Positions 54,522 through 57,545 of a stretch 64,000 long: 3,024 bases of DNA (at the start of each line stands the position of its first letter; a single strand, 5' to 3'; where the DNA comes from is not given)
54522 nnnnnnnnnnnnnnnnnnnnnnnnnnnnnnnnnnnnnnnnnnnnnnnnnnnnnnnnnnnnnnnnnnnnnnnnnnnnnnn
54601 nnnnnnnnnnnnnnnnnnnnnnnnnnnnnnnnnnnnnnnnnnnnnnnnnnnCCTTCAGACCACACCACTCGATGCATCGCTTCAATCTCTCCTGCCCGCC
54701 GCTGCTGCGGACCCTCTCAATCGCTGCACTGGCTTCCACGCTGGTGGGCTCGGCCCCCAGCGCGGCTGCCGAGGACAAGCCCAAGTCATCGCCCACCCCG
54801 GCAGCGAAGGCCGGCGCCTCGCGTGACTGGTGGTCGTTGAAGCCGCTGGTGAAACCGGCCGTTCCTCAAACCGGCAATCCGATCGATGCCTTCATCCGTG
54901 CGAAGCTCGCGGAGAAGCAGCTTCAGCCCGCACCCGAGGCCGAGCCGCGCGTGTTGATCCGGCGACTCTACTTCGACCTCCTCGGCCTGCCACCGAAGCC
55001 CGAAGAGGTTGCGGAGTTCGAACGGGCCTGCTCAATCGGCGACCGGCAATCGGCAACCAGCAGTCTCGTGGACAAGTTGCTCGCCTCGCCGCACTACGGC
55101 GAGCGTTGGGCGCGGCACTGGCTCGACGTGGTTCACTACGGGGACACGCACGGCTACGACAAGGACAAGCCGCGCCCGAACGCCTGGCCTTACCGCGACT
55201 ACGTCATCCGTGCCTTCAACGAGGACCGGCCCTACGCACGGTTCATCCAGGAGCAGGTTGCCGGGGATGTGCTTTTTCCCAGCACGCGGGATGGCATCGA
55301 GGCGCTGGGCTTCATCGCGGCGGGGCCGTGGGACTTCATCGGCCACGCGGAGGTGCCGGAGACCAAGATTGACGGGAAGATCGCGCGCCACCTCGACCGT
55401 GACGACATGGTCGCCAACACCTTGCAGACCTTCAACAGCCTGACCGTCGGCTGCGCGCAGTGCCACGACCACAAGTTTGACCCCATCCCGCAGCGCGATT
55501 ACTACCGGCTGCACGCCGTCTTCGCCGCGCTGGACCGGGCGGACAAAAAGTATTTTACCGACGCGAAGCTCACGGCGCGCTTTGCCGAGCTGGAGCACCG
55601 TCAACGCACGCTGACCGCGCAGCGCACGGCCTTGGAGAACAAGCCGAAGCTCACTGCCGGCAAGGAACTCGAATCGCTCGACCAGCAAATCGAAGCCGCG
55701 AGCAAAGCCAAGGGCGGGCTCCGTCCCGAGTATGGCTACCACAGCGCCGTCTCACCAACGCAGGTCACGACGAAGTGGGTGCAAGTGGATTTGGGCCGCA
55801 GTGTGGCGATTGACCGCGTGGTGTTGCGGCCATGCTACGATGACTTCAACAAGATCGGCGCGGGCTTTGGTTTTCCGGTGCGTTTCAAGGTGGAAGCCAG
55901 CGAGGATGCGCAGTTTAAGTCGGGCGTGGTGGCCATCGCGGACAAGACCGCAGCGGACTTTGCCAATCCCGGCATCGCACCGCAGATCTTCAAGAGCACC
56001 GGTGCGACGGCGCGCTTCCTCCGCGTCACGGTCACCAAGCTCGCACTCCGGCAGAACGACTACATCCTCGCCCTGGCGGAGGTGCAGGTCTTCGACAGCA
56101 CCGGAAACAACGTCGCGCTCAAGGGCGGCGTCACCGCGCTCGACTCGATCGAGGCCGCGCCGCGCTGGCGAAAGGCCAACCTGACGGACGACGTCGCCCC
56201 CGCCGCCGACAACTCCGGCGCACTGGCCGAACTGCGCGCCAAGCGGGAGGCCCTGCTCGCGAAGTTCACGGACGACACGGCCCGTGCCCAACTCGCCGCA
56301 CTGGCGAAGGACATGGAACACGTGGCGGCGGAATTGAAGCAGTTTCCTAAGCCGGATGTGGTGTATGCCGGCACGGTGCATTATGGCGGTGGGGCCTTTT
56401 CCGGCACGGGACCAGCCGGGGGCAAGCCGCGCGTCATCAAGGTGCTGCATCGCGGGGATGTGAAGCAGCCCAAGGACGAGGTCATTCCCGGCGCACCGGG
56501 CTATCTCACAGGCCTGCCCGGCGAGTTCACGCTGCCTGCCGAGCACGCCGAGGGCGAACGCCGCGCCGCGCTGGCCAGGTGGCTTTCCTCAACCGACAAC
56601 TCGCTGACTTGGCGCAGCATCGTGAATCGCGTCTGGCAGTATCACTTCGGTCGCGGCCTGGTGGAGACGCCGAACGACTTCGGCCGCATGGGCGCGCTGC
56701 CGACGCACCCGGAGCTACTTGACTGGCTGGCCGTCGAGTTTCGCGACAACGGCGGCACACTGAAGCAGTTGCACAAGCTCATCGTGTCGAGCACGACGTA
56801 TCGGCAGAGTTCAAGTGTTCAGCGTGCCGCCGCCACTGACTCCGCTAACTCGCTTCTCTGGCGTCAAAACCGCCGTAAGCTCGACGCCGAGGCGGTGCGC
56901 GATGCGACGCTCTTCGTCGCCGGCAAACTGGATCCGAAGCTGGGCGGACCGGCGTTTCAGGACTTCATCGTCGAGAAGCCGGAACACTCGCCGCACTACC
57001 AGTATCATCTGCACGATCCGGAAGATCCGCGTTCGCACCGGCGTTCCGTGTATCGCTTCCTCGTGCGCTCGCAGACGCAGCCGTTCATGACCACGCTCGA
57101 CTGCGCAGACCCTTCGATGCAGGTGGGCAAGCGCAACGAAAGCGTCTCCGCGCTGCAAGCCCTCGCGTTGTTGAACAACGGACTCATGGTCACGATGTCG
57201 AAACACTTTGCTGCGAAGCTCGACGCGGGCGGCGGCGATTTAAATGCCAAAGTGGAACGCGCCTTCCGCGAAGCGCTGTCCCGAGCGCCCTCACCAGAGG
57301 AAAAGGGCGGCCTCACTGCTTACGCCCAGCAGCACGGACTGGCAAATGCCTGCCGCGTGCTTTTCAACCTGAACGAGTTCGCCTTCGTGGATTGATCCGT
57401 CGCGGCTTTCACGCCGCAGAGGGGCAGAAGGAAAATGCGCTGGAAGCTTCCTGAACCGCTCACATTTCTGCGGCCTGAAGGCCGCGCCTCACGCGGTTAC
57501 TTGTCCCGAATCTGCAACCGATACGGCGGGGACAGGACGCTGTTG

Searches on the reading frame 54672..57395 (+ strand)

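Call 57: search_protein_families(library=pfam, proteins=[window:54672-57395:+], max_evalue=0.0001)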
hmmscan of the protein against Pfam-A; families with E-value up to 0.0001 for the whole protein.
window:54672-57395:+ (907 aa): 3 families
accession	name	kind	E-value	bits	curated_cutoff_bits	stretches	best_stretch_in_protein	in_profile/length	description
PF07587.16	PSD1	-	2.9e-85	286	28.5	1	630-883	1-242/244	Protein of unknown function (DUF1553)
PF07583.16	PSCyt2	-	2.4e-78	263.3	29.8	1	70-287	1-207/209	Protein of unknown function (DUF1549)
PF00754.31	F5_F8_type_C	-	1.5e-06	28.8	28.2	1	361-460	30-115/127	F5/8 type C domain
